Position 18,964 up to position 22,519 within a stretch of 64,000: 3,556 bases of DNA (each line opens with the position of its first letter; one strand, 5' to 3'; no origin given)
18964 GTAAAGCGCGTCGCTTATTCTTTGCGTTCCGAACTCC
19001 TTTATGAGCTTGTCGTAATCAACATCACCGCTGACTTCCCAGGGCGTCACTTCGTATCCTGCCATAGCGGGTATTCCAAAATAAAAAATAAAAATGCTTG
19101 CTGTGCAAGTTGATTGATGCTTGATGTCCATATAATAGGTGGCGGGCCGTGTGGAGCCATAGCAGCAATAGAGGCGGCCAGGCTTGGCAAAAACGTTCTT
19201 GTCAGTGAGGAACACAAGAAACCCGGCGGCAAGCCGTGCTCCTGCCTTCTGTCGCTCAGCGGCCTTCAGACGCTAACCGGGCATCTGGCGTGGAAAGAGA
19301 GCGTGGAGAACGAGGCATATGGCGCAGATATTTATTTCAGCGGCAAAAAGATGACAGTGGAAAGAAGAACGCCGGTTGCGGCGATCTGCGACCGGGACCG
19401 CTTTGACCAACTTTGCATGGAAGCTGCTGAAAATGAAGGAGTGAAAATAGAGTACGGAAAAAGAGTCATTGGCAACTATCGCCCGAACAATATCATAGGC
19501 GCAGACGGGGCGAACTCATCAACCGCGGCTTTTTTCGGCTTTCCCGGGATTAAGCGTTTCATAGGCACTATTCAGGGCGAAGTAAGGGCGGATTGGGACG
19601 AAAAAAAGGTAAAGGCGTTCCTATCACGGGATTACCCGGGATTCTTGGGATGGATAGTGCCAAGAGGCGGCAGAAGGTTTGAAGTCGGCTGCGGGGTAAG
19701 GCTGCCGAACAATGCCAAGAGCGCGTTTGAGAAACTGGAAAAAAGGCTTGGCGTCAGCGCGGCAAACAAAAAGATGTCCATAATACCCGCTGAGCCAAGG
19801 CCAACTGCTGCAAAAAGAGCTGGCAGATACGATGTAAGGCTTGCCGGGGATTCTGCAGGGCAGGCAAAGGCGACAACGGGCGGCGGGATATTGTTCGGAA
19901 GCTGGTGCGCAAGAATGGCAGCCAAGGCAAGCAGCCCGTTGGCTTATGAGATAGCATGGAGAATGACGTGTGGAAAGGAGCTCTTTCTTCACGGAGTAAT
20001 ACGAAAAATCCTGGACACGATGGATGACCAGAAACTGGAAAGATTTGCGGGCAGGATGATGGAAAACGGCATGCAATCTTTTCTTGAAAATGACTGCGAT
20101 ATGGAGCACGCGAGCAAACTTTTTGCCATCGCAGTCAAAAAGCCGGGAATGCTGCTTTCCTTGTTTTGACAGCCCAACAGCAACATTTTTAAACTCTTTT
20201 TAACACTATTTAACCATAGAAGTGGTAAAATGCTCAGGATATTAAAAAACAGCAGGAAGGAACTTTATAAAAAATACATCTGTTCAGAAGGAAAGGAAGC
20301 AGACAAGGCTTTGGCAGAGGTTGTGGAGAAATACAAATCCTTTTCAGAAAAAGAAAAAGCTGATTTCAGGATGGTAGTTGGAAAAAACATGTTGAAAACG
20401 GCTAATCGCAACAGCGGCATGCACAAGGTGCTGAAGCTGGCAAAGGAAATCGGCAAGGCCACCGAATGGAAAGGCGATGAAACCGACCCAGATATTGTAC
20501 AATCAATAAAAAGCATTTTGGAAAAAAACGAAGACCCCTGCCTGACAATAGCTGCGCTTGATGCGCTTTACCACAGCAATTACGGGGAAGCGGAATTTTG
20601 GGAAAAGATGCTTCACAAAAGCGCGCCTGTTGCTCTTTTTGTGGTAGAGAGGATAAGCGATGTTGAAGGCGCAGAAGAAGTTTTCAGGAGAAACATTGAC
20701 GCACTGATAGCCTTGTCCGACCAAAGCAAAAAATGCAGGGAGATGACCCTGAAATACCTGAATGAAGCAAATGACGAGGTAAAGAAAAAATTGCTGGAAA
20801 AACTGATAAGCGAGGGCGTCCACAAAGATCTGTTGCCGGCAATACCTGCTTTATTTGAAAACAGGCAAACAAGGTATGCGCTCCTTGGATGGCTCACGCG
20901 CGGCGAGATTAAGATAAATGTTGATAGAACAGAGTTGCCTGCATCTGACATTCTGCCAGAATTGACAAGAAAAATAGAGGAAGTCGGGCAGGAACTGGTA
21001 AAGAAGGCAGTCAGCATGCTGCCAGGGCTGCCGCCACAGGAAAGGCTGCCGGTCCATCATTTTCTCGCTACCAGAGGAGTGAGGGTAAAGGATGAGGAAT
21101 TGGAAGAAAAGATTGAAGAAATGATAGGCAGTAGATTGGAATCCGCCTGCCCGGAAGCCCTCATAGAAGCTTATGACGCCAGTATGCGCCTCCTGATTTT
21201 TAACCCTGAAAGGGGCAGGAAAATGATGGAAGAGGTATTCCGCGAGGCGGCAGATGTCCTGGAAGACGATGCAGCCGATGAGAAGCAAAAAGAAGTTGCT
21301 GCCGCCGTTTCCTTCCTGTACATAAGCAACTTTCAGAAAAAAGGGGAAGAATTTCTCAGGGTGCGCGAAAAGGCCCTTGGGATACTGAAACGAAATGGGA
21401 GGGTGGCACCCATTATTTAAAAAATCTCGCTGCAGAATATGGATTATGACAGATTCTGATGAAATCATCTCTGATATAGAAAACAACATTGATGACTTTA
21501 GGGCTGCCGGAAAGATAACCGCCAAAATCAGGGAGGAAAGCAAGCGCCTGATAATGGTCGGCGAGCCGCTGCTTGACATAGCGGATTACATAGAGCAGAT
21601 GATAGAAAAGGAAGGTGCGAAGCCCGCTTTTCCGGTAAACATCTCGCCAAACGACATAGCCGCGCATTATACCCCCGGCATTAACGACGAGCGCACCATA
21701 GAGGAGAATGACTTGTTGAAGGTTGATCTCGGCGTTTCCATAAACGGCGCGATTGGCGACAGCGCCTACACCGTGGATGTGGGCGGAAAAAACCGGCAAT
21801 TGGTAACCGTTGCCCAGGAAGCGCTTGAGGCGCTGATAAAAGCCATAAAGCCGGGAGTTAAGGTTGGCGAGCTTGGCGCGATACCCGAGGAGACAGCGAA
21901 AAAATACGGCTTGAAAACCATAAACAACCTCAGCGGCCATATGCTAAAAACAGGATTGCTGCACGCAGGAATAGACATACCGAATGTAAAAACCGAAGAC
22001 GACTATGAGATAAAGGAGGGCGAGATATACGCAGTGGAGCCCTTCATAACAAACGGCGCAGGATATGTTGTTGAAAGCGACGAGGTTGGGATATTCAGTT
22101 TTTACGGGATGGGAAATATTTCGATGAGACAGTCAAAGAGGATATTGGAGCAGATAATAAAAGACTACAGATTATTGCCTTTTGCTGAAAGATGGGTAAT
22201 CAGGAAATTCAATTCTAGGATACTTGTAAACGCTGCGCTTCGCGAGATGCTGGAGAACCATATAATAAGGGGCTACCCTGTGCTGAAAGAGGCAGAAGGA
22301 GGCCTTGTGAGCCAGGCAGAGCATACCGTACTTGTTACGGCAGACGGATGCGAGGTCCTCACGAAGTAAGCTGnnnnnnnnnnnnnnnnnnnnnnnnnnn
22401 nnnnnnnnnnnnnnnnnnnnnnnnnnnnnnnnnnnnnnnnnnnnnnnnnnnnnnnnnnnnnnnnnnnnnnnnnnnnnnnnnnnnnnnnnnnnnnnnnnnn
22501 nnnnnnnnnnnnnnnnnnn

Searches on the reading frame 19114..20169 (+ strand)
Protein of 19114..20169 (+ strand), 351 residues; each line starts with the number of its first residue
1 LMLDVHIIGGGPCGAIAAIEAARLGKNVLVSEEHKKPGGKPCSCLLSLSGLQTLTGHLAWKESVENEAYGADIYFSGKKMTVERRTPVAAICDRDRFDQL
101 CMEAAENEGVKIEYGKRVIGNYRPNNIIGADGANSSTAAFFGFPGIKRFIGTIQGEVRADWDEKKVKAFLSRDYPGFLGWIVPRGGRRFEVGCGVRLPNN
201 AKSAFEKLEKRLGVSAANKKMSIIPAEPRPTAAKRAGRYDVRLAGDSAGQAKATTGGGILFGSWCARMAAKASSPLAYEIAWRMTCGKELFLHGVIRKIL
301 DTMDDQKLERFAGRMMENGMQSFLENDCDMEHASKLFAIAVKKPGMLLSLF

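Call 44: search_protein_families(library=pfam, proteins=[window:19114-20169:+], max_evalue=0.00001)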
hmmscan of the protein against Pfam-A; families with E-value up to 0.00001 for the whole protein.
window:19114-20169:+ (351 aa): 3 families
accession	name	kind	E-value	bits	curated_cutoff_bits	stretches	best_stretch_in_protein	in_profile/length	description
PF12831.13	FAD_oxidored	-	1.6e-09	38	27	1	4-123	1-116/416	FAD dependent oxidoreductase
PF01494.25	FAD_binding_3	-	1.8e-08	34.4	22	1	3-120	2-125/349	FAD binding domain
PF03486.20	HI0933_like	-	9.7e-06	25.6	50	0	4-40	2-38/244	HI0933-like protein Rossmann domain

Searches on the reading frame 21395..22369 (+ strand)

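Call 44: search_protein_families(library=pfam, proteins=[window:21395-22369:+], max_evalue=0.00001)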
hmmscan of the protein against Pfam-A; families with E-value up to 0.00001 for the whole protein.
window:21395-22369:+ (324 aa): 1 family
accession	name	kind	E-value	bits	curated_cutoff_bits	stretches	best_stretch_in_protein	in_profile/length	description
PF00557.29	Peptidase_M24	-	6.4e-31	108.2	23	1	35-223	3-196/208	Metallopeptidase family M24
